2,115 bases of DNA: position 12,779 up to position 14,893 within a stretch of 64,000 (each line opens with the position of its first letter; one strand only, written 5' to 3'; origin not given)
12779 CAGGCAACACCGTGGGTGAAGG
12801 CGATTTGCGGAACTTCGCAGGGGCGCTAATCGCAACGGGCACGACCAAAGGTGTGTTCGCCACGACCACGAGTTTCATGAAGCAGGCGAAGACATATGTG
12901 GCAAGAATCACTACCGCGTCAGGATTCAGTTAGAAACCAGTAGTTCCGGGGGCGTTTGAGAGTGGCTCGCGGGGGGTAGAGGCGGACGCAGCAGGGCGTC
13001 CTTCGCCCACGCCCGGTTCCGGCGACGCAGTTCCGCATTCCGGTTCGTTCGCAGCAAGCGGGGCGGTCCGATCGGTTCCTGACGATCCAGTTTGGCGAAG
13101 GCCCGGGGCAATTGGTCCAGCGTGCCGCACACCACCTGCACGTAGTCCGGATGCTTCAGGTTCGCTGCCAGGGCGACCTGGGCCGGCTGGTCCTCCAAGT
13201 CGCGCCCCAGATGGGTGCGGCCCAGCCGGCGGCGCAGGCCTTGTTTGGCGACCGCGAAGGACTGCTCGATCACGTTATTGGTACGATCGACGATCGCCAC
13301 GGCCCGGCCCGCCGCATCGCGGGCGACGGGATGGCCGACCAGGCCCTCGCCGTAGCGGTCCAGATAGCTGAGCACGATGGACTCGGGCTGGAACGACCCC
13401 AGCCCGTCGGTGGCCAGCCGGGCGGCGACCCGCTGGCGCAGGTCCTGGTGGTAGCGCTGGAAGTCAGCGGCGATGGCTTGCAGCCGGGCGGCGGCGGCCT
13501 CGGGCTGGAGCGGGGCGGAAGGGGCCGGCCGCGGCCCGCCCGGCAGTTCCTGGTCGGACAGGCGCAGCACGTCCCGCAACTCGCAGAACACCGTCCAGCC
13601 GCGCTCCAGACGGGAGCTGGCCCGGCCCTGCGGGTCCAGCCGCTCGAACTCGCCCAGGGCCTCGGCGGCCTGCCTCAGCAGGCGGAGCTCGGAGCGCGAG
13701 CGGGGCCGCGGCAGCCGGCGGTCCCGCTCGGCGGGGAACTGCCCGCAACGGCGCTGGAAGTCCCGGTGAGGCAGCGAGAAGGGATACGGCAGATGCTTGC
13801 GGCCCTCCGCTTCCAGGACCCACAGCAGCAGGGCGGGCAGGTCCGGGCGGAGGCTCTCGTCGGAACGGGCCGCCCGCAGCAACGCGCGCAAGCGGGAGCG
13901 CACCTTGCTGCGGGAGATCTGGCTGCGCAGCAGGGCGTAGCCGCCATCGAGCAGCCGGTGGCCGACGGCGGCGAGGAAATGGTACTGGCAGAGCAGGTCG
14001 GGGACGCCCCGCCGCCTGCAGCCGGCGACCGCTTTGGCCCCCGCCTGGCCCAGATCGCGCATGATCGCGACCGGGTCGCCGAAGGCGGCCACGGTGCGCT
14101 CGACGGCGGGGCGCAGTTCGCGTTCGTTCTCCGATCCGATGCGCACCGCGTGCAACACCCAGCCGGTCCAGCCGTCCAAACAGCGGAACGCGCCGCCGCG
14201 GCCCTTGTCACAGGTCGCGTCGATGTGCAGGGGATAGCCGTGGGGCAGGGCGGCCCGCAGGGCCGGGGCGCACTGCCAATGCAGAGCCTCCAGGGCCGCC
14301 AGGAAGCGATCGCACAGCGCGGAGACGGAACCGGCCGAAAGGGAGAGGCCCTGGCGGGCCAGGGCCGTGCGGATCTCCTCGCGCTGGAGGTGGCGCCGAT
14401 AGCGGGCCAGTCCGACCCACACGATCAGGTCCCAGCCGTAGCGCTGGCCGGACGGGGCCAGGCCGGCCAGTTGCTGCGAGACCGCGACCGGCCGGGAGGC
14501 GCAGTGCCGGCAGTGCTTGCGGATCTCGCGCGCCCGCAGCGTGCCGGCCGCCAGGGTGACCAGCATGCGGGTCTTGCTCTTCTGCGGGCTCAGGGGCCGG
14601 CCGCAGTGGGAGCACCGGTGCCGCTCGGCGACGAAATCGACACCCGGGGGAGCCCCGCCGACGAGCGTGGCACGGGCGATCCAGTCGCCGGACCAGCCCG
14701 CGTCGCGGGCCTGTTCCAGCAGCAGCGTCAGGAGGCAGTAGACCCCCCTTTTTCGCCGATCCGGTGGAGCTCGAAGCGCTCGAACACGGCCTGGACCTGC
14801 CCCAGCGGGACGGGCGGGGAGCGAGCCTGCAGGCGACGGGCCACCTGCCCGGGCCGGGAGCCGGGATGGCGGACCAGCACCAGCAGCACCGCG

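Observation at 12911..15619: Unclassified 2.7-kb IS whose transposase seems to need an ORF1-ORF2 fusion at an A5G6 run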

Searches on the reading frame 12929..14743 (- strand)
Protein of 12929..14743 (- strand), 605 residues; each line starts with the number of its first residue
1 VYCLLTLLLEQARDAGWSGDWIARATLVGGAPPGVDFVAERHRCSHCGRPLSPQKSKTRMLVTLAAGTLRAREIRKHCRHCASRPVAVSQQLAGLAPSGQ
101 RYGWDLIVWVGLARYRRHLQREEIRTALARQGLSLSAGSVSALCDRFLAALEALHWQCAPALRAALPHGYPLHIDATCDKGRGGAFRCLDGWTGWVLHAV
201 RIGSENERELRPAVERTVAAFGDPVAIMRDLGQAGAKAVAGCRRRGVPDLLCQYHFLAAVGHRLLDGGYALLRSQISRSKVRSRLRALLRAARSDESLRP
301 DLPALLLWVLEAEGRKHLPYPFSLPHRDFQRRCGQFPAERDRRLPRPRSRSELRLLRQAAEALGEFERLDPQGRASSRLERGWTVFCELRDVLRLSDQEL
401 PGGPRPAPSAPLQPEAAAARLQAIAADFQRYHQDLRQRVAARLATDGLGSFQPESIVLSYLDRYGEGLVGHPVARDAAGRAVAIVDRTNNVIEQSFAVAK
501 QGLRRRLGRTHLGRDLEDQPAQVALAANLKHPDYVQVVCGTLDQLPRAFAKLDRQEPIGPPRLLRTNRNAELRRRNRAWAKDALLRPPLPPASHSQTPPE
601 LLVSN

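Call 13: find_related_loci(query=A1, collection=genome_contigs, flank=3500)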
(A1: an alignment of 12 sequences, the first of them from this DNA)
Query A1 (598 aa) in genome_contigs; peptide patterns used: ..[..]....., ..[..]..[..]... (x = any residue, [..] = any of these).
281 stretches matched a pattern; 128 encode a relative of the query (tblastn E <= 1e-3); the best 80 are kept; 80 distinct loci.
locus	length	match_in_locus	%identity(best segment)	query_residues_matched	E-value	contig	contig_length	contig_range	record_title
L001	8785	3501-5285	76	3-598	0e+0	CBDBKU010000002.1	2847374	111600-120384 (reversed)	MAG: Bryobacterales bacterium isolate 267e02d7-54cb-4b2f-bffd-17b5cb575b83 genome assembly, contig: contig_2, whole geno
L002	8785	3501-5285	74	3-598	0e+0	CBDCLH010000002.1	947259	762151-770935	MAG: Bryobacterales bacterium isolate e5bdc283-2042-4f5e-8736-16045c4cf6f5 genome assembly, contig: contig_2, whole geno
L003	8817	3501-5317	99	1-598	0e+0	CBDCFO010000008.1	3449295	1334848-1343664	MAG: Bryobacterales bacterium isolate 36edf40f-bfcd-40a8-9d79-f36e49b9d440 genome assembly, contig: contig_8, whole geno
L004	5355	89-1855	72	1-592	0e+0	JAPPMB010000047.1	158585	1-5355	MAG: Bryobacterales bacterium isolate RHO3_bin_36 NODE_211_length_158585_cov_11.871961, whole genome shotgun sequence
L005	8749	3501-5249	63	4-591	0e+0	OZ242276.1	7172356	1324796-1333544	MAG: Bryobacterales bacterium isolate 6a17fdd1-799e-4b89-b3db-5c5ff6fa14e9 genome assembly, chromosome: 1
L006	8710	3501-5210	63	15-591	0e+0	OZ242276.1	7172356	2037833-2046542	MAG: Bryobacterales bacterium isolate 6a17fdd1-799e-4b89-b3db-5c5ff6fa14e9 genome assembly, chromosome: 1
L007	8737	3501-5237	63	1-575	0e+0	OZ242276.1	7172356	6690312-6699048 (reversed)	MAG: Bryobacterales bacterium isolate 6a17fdd1-799e-4b89-b3db-5c5ff6fa14e9 genome assembly, chromosome: 1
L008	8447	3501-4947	96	1-488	0e+0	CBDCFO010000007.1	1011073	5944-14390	MAG: Bryobacterales bacterium isolate 36edf40f-bfcd-40a8-9d79-f36e49b9d440 genome assembly, contig: contig_7, whole geno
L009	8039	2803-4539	63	1-575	0e+0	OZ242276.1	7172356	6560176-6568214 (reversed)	MAG: Bryobacterales bacterium isolate 6a17fdd1-799e-4b89-b3db-5c5ff6fa14e9 genome assembly, chromosome: 1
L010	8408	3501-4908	94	1-488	0e+0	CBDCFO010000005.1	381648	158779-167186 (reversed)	MAG: Bryobacterales bacterium isolate 36edf40f-bfcd-40a8-9d79-f36e49b9d440 genome assembly, contig: contig_5, whole geno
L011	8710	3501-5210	63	15-591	0e+0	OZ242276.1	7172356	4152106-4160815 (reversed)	MAG: Bryobacterales bacterium isolate 6a17fdd1-799e-4b89-b3db-5c5ff6fa14e9 genome assembly, chromosome: 1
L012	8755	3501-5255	62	4-587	0e+0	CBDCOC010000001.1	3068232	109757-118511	MAG: Bryobacterales bacterium isolate 563e2126-20b4-4440-9010-20653566d31b genome assembly, contig: contig_1, whole geno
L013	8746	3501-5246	59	4-587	0e+0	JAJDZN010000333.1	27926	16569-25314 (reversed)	MAG: Bryobacterales bacterium isolate jk18x40bins.51 k141_1874963, whole genome shotgun sequence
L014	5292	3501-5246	61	4-587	0e+0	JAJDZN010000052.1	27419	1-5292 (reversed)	MAG: Bryobacterales bacterium isolate jk18x40bins.51 k141_711171, whole genome shotgun sequence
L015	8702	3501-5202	91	13-598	0e+0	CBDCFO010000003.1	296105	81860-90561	MAG: Bryobacterales bacterium isolate 36edf40f-bfcd-40a8-9d79-f36e49b9d440 genome assembly, contig: contig_3, whole geno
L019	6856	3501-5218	71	3-576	0e+0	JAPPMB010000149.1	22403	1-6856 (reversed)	MAG: Bryobacterales bacterium isolate RHO3_bin_36 NODE_3838_length_22403_cov_13.402542, whole genome shotgun sequence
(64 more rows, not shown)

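Call 30: search_solved_structures(query=A3, max_evalue=1, show_alignments=2)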
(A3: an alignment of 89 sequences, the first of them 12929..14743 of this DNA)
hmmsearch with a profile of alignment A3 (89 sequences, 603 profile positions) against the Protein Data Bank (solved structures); distinct sequences matched with E-value up to 1: 5.
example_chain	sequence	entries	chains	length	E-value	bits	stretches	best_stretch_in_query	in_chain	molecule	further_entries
4yk2_A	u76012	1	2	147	0.025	16.1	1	524-596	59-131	Bartonella effector protein (Bep) substrate of VirB T4SS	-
6tra_F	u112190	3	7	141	0.36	12.3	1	173-226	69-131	Photosystem I reaction center subunit III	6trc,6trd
8vu3_F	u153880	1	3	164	0.45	12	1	173-226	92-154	Photosystem I reaction center subunit III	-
10eg_F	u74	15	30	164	0.51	11.8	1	173-226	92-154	Photosystem I reaction center subunit III | PHOTOSYSTEM 1 REACTION CENTRE SUBUNIT III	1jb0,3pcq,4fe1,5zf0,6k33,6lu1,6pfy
7fix_F1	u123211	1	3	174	0.57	11.7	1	173-226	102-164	Photosystem I reaction center subunit III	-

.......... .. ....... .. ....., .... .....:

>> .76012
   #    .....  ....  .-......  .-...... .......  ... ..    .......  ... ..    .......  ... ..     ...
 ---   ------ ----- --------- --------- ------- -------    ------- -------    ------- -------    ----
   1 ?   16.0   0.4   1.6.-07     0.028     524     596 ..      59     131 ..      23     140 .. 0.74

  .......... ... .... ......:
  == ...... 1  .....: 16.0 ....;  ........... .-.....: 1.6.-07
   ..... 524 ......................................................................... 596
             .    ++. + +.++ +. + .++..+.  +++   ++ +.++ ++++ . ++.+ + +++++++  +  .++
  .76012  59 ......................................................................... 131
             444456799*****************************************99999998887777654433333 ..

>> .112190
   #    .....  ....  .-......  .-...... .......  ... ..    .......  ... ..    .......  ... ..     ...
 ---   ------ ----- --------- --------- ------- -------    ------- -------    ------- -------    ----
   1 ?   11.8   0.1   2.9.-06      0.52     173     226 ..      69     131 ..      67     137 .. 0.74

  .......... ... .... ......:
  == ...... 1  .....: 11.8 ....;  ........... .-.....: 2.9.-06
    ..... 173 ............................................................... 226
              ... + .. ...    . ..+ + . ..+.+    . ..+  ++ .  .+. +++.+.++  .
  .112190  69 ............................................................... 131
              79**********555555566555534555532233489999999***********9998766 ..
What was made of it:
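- Tried and rejected: Profile search of the ORF2 alignment against PDB sequences: nothing meaningful (call 30).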

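Call 38: predict_structure(alignment_id=A3)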
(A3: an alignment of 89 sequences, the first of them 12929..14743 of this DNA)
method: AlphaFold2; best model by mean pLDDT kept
length: 605 residues; sequences in the alignment: 89
mean_pLDDT: 84.7   pTM: 0.77
mean pLDDT of the five models: 84.7, 83.6, 82.4, 78.2, 77.2
residues with pLDDT >= 90: 367; 70-90: 131; 50-70: 61; < 50: 46
segments of 3 or more residues with pLDDT < 50: 1-4, 505-515, 555-567, 589-605
pLDDT, mean of each block of 10 residues (from residue 1): 52 59 56 89 93 93 93 94 86 90 96 91 92 90 90 94 94 83 82 91 88 95 95 93 94 94 95 94 96 92 95 85 93 94 93 97 92 86 96 89 68 89 95 96 85 95 93 93 84 61 50 53 88 95 95 52 48 86 65 46 41
secondary structure, 60 per line:
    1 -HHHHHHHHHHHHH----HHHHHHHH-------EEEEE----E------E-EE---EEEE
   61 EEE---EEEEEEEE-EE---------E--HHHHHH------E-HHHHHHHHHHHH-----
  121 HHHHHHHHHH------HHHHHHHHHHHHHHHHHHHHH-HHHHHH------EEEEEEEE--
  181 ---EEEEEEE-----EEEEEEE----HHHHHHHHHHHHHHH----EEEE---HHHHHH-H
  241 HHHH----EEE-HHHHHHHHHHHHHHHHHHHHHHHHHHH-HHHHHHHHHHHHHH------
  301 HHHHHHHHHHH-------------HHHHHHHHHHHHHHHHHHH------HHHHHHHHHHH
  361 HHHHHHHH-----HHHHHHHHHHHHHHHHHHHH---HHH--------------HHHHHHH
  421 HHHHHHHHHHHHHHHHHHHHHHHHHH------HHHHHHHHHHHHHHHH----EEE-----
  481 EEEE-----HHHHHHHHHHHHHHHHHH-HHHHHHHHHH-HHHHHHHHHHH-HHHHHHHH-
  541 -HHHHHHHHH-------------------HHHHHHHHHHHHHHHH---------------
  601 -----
elements in order: H2-14 H19-26 E34-38 E57-63 E67-74 H90-95 H104-115 H121-130 H137-157 H159-164 E171-178 E184-190 E196-202 H207-221 E226-229 H233-238 H240-244 E249-251 H253-279 H281-294 H301-311 H325-343 H350-368 H374-393 H414-446 H453-468 E473-475 E481-484 H490-507 H509-518 H520-530 H532-539 H542-550 H570-585
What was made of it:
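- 12926..14752 (-): ORF2-frame coding part of the fusion, from the run to the stop codon (about 605 aa). The ATG-defined ORF 12926-14566 is only its C-terminal 546 aa. AlphaFold model pLDDT 84.7 (call 38).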

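Call 43: fold_search(model_id=the predicted structure, library=pdb)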
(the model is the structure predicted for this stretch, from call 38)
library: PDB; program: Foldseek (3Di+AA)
matches with E <= 10: 335; with E <= 0.001: 0
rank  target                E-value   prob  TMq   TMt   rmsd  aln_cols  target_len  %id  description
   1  6p5a_A                3.2e-03  0.98  0.27  0.34  12.4       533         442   12  Drosophila P element transposase strand transfer complex (released 2019-10-30)
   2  6pe2_A                4.6e-03  0.97  0.26  0.33  12.5       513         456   12  Drosophila P element transposase strand transfer complex (released 2019-10-30)
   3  5m0r_B                1.7e-02  0.97  0.13  0.29  21.0       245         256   11  Cryo-EM reconstruction of the maedi-visna virus (MVV) strand transfer complex (released 2017-01-18)
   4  6xgx_B                1.7e-02  0.97  0.21  0.34  21.3       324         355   16  ISCth4 transposase, strand transfer complex 1, STC1 (released 2020-10-14)
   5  9rtt_M                1.7e-02  0.33  0.12  0.08  24.3       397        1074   11  Activated Elongation Complex with IWS1 and ELOF1 (released 2025-09-03)
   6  3o4n_B                1.9e-02  1.00  0.13  0.50   9.2       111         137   17  Crystal structure of the Rous Associated Virus Integrase catalytic domain in MES buffer pH 6.0 (released 2011-08-31)
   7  1vsl                  2.6e-02  1.00  0.13  0.47   9.1       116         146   15  ASV INTEGRASE CORE DOMAIN D64N MUTATION WITH ZINC CATION (released 1998-09-23)
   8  3o4q                  2.6e-02  1.00  0.12  0.47   9.4       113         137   18  Crystal structure of the Rous Associated Virus Integrase catalytic domain A182T in citrate buffer pH 6.2 (released 2011-08-31)
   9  6qbt                  2.9e-02  0.99  0.13  0.47  14.7       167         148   14  Structure of the HTLV-2 integrase catalytic core domain in complex with magnesium (trimeric form) (released 2020-09-30)
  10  9s0u_M                2.9e-02  0.20  0.11  0.09  30.9       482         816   11  State 3 MAP 3 RNA Pol II activated elongation complex with SETD2 bound to distal upstream H3 (released 2025-09-24)
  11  4fw1_A                3.3e-02  1.00  0.12  0.33   9.4       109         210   18  Crystal structure of two-domain RSV INTEGRASE covalently linked with DNA (released 2013-05-15)
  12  7oop_M                3.8e-02  0.20  0.11  0.09  24.4       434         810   12  Pol II-CSB-CSA-DDB1-UVSSA-PAF-SPT6 (Structure 3) (released 2021-10-06)
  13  7ouf_A                4.0e-02  1.00  0.12  0.26   3.7        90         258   18  Structure of the STLV intasome:B56 complex bound to the strand-transfer inhibitor XZ450 (released 2021-08-18)
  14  9s3g_M                4.0e-02  0.23  0.12  0.09  25.6       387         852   12  State 1 MAP3 RNA Pol II activated elongation complex with SETD2 and upstream hexasome (released 2025-11-12)
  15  6voy_A                4.2e-02  0.75  0.13  0.26  26.1       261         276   13  Cryo-EM structure of HTLV-1 instasome (released 2020-07-01)
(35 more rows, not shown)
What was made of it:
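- On DDE (RNase-H fold) transposases: Foldseek probabilities are 0.97-1.0 to P-element transposase, ISCth4 and retroviral integrase cores, but every E-value is above 1e-3 (call 43).
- Closest known: Prokaryotic Mutator-like transposases. Same: A Foldseek match to the IS256-family ISCth4 transposase (call 43).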

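Call 44: search_protein_families(library=pfam, alignment_id=A1, max_evalue=10)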
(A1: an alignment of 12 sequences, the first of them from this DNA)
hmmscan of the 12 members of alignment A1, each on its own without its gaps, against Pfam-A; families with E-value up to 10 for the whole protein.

A. member 1, seq(598 aa): 1 family
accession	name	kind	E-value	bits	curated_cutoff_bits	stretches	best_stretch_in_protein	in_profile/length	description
PF13248.11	Zn_ribbon_3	-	0.94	9.5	27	1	36-47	4-15/26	zinc-ribbon domain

B. families by the number of members that match (of 12 scanned): 14 families
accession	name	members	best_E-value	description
PF24461.1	DUF7576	3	0.097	Family of unknown function (DUF7576)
PF21597.2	TetR_C_43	1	0.0073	Transcriptional regulator SbtR-like, C-terminal domain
PF18319.7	Zn_ribbon_PriA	1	0.012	PriA DNA helicase Cys-rich region (CRR) domain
PF19474.4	DUF6011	1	0.021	Family of unknown function (DUF6011)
PF04606.18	Ogr_Delta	1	0.034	Ogr/Delta-like zinc finger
PF14690.11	Zn_ribbon_ISL3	1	0.035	zinc-finger of transposase IS204/IS1001/IS1096/IS1165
PF01363.27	FYVE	1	0.04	FYVE zinc finger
PF15977.11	HTH_46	1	0.053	Winged helix-turn-helix DNA binding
PF22747.2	Zn_ribbon_DUF2089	1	0.08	DUF2089 zinc ribbon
PF03050.20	DDE_Tnp_IS66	1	0.12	Transposase IS66 family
PF01396.24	Zn_ribbon_Top1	1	0.12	Topoisomerase DNA binding C4 zinc finger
PF13240.11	Zn_Ribbon_1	1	0.21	zinc-ribbon domain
PF18718.6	CxC5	1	0.23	CxC5 like cysteine cluster associated with KDZ transposases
PF13248.11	Zn_ribbon_3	1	0.94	zinc-ribbon domain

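Call 45: search_protein_families(library=ncbifam, alignment_id=A1, max_evalue=1)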
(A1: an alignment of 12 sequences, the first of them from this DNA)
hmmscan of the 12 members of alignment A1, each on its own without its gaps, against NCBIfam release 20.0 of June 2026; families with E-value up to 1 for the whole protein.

A. member 1, seq(598 aa): 3 families
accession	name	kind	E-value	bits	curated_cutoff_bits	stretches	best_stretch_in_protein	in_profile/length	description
NF033517.1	transpos_IS66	equivalog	5.5e-09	35.6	180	1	28-158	19-150/387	IS66 family transposase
NF041288.1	YdaE_coli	subfamily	0.0044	17.1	35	1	36-76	2-42/50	YdaE family protein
NF008749.0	PRK11784.1-1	equivalog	0.029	13.6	548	1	17-66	155-205/364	tRNA 2-selenouridine(34) synthase MnmH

B. families by the number of members that match (of 12 scanned): 8 families
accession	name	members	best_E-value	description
NF033517.1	transpos_IS66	11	5.3e-11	IS66 family transposase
NF048019.1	IS256_Zn_var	4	0.012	IS256 family transposase, variant Zn-binding type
NF033572.1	transpos_ISKra4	3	0.0069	ISKra4 family transposase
NF041288.1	YdaE_coli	2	0.0044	YdaE family protein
NF008749.0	PRK11784.1-1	1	0.029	tRNA 2-selenouridine(34) synthase MnmH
NF058607.1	GlBtMonoOxGbcA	1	0.15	glycine betaine monooxygenase oxygenase subunit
NF007012.0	PRK09476.1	1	0.16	ferredoxin-type protein NapG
NF050167.1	MNIO_BufB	1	0.18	MNIO family bufferin maturase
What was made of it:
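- On Mutator/IS256 superfamily (p-MULT, including ISKra4/ISMich2): ISKra4 reaches E 0.007 in 3/12 members (call 45).
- Closest known: Prokaryotic Mutator-like transposases. Different: The window protein itself matches none of these models at their cut-offs; the ISKra4 hits reach only E 0.007 in 3 of 12 members (call 45).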

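Call 46: search_dna_similar(query=window:12929-14743:-, collection=plasmids, mode=protein, max_evalue=0.001, max_rows=20)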
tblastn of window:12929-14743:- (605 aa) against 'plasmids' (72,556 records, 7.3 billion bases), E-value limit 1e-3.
No match.
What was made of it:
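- Tried and rejected: tblastn of ORF2 against 72,556 plasmids: no match (call 46).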

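Call 70: search_protein_representatives(alignment_id=A3)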
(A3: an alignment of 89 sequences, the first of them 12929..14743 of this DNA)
Query: 89 sequences, 603 profile positions. Proteins with E-value up to 0.001 (for the whole library): 2218; up to 1e-10: 1327; up to 1e-30: 574. The best 150 are listed.
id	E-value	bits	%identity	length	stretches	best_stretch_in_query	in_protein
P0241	4.8e-247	837.6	-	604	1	2-585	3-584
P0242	3.0e-229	778.8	-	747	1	20-590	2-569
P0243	9.2e-228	774.0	-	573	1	33-583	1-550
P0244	9.7e-226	767.3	-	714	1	20-594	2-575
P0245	3.1e-223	759.0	-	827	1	16-588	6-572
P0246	3.6e-218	742.3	-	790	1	2-597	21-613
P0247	4.6e-214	728.7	-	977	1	49-591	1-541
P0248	2.6e-209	713.0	-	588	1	15-595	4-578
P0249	2.4e-207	706.5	-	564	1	40-589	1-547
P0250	1.6e-206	703.8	-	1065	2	2-286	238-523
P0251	1.4e-202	690.8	-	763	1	38-590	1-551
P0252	1.6e-193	660.9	-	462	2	96-343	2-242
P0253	5.6e-181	619.4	-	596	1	2-581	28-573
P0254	1.9e-180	617.7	-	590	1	35-585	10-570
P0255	3.5e-175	600.3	-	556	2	49-337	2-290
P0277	3.1e-120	418.8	-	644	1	23-565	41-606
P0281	3.2e-117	408.9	-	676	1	14-555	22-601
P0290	3.2e-111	389.0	-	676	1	28-556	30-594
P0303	1.2e-104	367.3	-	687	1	19-557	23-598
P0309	1.3e-100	354.0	-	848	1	20-581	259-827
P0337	4.4e-86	306.0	-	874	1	25-581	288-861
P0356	5.8e-82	292.4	-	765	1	17-557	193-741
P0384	1.2e-75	271.6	-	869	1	17-560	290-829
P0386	2.4e-75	270.6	-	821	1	7-566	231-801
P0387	2.7e-75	270.4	-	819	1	18-582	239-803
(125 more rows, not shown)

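Call 72: find_encoding_contigs(protein=P0281, flank=1500, max_places=3)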
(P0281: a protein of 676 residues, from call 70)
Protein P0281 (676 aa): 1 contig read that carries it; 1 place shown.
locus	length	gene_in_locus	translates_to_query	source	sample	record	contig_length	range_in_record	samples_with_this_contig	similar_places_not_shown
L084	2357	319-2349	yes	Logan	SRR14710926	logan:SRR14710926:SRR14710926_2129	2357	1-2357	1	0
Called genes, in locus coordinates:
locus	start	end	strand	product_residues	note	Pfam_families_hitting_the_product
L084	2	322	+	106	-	?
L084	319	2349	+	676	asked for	-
